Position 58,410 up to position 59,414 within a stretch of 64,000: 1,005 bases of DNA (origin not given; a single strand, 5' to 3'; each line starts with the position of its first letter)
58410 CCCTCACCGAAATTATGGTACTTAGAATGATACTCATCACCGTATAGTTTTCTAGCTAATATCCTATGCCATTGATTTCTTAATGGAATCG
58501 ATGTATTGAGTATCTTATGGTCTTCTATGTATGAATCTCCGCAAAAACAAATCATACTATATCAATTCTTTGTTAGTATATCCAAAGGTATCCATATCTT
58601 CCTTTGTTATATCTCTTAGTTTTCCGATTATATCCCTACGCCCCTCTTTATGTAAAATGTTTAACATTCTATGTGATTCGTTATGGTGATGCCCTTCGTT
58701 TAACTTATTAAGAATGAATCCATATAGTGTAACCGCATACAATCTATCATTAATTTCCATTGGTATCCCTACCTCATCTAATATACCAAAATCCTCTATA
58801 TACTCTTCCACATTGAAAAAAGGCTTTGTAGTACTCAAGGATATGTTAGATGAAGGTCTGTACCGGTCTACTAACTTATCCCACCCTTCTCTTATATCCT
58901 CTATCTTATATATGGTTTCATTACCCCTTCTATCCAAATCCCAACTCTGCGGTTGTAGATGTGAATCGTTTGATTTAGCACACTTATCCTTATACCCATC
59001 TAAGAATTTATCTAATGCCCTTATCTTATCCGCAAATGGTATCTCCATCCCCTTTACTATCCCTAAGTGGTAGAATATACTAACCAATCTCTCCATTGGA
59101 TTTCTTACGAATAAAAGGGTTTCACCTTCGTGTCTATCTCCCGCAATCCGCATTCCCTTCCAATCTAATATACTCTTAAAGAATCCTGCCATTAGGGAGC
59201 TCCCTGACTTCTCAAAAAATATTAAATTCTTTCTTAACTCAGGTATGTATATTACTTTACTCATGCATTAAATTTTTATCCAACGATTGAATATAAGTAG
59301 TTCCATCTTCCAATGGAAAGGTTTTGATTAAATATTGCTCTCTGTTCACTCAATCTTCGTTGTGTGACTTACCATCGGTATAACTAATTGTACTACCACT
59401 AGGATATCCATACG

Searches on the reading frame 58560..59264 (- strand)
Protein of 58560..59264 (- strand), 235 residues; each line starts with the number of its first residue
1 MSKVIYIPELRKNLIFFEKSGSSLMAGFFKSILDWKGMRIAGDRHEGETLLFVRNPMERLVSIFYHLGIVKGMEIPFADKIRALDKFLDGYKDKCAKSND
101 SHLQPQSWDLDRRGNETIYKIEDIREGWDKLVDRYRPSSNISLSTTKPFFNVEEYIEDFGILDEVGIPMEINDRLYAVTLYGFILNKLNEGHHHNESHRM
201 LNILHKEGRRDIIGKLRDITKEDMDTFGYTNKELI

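Call 68: search_protein_families(library=pfam, proteins=[window:58560-59264:-], max_evalue=0.01)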
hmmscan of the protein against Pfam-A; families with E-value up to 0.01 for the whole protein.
window:58560-59264:- (235 aa): 1 family
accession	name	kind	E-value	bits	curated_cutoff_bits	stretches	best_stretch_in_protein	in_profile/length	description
PF03567.20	Sulfotransfer_2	-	2e-07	31.8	22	1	50-141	84-199/252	Sulfotransferase family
